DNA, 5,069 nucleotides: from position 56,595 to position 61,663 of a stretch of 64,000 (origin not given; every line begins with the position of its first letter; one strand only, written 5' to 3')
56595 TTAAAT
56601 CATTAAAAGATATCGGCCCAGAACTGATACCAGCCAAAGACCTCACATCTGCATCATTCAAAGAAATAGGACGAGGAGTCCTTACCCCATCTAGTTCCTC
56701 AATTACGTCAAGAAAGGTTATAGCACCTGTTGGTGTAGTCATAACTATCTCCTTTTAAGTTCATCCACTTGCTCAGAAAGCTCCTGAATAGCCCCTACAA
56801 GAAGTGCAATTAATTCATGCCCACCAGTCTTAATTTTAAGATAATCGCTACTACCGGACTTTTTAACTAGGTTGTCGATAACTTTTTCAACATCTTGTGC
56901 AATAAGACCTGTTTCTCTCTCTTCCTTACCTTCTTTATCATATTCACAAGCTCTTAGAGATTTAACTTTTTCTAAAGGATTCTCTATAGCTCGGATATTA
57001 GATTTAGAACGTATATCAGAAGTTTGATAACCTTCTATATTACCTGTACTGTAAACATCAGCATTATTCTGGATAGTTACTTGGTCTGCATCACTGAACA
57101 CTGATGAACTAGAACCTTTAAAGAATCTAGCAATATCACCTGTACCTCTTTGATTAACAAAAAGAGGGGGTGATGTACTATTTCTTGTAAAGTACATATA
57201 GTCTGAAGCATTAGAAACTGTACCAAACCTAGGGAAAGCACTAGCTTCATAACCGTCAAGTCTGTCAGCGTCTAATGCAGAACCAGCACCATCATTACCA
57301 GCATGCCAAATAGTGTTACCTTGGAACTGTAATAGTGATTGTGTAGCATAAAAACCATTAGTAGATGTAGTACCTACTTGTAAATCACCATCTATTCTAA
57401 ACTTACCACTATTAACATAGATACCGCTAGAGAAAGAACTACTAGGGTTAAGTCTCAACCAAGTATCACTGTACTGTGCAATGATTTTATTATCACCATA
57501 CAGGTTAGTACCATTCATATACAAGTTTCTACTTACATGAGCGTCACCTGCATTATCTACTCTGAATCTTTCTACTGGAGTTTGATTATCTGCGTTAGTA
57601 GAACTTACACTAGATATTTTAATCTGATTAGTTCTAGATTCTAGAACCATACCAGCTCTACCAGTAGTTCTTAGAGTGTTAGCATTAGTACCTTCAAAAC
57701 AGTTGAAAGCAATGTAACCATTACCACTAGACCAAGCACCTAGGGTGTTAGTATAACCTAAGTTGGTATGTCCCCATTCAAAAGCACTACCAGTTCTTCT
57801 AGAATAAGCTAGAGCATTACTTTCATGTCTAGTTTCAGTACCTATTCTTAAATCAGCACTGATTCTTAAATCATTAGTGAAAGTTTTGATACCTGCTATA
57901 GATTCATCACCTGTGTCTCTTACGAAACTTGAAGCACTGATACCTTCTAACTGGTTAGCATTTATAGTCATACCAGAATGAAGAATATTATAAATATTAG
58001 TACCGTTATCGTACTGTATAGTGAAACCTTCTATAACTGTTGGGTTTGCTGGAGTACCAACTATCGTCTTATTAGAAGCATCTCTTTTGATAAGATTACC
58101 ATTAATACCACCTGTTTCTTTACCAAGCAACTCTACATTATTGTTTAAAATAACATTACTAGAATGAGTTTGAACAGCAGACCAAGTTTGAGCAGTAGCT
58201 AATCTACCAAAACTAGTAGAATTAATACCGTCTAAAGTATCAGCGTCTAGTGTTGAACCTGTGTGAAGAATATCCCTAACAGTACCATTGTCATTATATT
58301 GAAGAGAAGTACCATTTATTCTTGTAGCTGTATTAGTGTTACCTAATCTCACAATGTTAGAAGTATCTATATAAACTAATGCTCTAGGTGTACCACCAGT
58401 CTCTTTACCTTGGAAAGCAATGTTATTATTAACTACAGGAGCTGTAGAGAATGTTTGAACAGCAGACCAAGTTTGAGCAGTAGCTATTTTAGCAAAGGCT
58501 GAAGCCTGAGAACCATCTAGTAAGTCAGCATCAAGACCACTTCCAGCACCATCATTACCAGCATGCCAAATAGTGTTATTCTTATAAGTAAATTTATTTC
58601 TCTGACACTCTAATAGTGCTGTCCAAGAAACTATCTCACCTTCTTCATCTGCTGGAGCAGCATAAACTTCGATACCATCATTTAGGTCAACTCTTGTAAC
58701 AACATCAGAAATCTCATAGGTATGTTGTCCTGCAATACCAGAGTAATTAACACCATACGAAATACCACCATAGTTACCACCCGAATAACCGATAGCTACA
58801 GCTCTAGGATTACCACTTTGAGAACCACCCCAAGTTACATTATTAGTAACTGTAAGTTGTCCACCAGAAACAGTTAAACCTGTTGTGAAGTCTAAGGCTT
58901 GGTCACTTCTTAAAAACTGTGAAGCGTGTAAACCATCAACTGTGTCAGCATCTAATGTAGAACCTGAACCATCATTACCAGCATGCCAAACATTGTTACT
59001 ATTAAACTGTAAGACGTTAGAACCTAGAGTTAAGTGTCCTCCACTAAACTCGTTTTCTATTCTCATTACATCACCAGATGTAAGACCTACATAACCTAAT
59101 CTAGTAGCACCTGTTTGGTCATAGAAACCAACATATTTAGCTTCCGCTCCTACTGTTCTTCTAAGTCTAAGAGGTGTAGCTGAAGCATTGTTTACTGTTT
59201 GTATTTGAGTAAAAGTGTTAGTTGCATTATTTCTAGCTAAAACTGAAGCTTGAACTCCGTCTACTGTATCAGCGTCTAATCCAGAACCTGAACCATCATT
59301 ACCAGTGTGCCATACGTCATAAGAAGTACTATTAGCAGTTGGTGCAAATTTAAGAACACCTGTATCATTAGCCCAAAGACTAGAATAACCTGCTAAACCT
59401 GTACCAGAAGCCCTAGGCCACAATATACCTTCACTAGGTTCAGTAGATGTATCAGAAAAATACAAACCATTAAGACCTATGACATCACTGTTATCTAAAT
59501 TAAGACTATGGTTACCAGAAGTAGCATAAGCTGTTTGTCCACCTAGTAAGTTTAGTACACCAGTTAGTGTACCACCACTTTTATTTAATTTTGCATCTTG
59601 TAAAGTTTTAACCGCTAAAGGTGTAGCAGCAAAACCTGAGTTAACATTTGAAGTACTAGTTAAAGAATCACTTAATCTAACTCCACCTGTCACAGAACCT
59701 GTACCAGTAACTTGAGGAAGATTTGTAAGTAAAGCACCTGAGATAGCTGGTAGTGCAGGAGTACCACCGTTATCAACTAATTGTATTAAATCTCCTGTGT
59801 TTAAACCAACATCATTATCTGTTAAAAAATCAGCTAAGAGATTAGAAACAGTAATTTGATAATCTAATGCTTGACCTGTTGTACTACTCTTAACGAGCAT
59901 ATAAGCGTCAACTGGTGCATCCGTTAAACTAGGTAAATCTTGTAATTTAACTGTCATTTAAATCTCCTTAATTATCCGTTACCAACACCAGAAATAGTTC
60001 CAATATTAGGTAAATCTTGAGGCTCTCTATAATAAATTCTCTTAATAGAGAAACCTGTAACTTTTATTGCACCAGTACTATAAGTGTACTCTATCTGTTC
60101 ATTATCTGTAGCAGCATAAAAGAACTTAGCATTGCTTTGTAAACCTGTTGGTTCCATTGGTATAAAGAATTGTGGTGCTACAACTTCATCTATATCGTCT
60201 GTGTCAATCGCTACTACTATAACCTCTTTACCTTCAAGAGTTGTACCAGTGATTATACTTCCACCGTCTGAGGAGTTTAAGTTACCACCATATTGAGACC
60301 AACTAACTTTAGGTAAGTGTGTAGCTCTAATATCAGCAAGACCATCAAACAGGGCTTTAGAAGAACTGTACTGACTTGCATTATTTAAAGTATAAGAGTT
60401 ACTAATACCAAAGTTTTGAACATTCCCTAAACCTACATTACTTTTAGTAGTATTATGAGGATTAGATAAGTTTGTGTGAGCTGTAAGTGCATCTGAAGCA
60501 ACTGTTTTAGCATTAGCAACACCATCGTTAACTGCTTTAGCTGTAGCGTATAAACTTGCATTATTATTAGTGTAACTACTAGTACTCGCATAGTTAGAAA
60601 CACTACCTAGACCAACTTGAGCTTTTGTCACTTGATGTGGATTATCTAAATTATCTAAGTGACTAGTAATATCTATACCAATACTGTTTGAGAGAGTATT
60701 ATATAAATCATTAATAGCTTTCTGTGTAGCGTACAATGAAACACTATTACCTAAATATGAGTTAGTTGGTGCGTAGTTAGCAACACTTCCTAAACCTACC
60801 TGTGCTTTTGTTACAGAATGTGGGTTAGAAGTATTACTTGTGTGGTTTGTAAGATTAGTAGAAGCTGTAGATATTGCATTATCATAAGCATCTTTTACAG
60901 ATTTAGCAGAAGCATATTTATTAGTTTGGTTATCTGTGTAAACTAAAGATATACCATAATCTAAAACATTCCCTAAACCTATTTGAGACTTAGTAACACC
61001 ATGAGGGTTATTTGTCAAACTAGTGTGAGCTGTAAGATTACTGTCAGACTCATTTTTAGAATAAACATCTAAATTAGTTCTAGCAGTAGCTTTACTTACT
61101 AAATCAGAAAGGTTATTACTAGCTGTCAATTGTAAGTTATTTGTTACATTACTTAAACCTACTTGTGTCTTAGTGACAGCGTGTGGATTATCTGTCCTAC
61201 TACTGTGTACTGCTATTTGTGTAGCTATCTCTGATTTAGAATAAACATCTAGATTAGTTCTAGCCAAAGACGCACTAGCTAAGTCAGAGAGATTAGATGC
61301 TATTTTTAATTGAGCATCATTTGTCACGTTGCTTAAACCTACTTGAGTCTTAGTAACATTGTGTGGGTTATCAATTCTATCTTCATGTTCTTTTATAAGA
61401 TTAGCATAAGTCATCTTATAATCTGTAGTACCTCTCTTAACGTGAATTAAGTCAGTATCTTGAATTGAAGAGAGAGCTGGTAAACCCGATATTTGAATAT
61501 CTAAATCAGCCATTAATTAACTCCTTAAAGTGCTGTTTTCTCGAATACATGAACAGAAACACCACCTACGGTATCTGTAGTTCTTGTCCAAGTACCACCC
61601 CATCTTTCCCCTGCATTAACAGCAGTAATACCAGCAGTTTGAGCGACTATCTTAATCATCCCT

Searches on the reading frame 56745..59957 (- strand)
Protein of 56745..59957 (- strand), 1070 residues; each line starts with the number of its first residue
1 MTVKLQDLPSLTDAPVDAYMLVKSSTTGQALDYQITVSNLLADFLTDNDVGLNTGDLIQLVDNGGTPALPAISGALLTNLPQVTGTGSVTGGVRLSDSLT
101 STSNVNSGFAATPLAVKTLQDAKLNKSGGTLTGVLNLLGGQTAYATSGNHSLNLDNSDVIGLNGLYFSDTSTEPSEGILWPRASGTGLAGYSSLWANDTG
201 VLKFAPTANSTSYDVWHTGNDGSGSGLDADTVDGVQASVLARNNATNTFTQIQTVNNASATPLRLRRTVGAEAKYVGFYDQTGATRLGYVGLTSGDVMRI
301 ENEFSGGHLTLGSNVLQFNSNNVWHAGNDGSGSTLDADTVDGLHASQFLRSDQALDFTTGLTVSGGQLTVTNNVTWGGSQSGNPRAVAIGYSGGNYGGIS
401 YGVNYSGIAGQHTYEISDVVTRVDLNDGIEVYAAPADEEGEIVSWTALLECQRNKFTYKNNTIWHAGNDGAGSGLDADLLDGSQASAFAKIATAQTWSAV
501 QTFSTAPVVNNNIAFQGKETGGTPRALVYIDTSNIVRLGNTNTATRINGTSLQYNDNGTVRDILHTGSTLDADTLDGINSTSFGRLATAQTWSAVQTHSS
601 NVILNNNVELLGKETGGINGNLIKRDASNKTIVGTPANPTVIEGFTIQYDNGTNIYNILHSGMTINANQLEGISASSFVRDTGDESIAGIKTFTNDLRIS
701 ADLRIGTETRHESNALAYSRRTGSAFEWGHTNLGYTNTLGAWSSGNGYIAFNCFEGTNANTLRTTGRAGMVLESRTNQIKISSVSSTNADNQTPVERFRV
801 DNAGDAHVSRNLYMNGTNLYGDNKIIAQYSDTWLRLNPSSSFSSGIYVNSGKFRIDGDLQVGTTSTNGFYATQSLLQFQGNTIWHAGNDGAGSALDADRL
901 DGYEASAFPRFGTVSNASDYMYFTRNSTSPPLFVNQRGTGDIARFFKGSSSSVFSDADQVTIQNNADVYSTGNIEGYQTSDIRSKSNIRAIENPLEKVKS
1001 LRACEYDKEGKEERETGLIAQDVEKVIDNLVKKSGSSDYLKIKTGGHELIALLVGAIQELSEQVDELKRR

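Call 11: search_protein_families(library=pfam, proteins=[window:56745-59957:-])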
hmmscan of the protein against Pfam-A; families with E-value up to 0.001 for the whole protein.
window:56745-59957:- (1070 aa): 2 families
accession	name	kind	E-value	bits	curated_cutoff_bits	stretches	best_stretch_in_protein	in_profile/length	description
PF13884.11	Peptidase_S74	-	7.4e-13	49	22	1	980-1032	1-58/58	Chaperone of endosialidase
PF18338.7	BppL_N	-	2.2e-05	24.3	25.8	1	679-697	6-24/25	Lower baseplate protein N-terminal domain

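Call 12: search_dna_similar(query=window:56745-59957:-, collection=phages, mode=protein, max_rows=15)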
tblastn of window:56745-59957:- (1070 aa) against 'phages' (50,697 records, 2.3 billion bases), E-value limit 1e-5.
Records with a match: 787; places in all: 905; records where one place covers at least 80% of the query: 0.
Best place of each record, by identity: <60% 787.
By first word of the organism name: Klebsiella 195; Escherichia 182; Synechococcus 61; Vibrio 60; Salmonella 37; Aeromonas 34; Citrobacter 25; Shigella 24; Rhizobium 19; Cronobacter 18; and 33 more.
By host as written in the record: - 137; Escherichia coli 85; Klebsiella pneumoniae 59; Aeromonas hydrophila 15; Citrobacter freundii 13; Aeromonas salmonicida 11; Klebsiella pneumoniae MRSN414780 10; Cronobacter sakazakii 9; and 230 more.
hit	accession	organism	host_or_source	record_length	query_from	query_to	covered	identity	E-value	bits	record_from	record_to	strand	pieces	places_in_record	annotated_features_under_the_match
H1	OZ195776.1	Vibrio phage D479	Seawater and oysters mix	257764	211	1069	50%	31.0%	8e-14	224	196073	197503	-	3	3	long tail fiber protein distal subunit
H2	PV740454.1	Vibrio phage CZ01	Vibrio natriegens Vmax (CCTCC PV ...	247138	309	1070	26%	46.0%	1e-8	248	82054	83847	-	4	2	long tail fiber protein distal subunit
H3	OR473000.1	Synechococcus phage S-CREM2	Synechococcus sp. CRE1902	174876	199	618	30%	37.4%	1e-15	161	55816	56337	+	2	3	long tail fiber protein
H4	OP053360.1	Cyanophage S-TIM66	Synechococcus sp. CC9605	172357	215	980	24%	39.4%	6e-17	158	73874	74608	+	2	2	virion structural protein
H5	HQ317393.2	Vibrio phage nt-1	Vibrio natriegens HER1138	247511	309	1070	22%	41.2%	1e-8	180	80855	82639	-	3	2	gp36+37 fusion long tail fiber distal subunit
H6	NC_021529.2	Vibrio phage nt-1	Vibrio natriegens HER1138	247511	309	1070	22%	41.2%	1e-8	180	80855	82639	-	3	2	long tail fiber protein distal subunit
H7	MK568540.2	Vibrio phage Va3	Vibrio alginolyticus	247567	713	1068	33%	27.3%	1e-14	86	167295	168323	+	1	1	tail fibers protein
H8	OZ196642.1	Vibrio phage D51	Seawater and oysters mix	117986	220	518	28%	31.0%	5e-19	100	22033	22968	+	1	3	hypothetical protein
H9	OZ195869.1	Vibrio phage D254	Seawater and oysters mix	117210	220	518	28%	31.0%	5e-19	100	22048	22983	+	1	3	hypothetical protein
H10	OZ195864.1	Vibrio phage D260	Seawater and oysters mix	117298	220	518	28%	31.0%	5e-19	100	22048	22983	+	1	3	hypothetical protein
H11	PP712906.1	Vibrio phage TCU-VP03-AIR1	Vibrio parahaemolyticus VP.10806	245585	790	1068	26%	31.9%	4e-10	129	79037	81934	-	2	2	tail fiber protein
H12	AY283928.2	Vibrio phage KVP40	-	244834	790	1068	26%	31.9%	5e-10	129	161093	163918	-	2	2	none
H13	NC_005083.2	Vibrio phage KVP40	Vibrio parahaemolyticus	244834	790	1068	26%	31.9%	5e-10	129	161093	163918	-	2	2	none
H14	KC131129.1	Vibrio phage VH7D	Vibrio harveyi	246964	797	1068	25%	30.7%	2e-15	88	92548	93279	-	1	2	none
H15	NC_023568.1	Vibrio phage VH7D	Vibrio harveyi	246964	797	1068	25%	30.7%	2e-15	88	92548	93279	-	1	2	none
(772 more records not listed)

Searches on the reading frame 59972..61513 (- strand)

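Call 11: search_protein_families(library=pfam, proteins=[window:59972-61513:-])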
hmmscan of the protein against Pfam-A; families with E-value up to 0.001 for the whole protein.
window:59972-61513:- (513 aa): 1 family
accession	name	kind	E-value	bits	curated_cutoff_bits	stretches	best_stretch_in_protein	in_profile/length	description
PF01890.21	CbiG_C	-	3.8e-05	24.6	27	0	219-248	66-95/117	Cobalamin synthesis G C-terminus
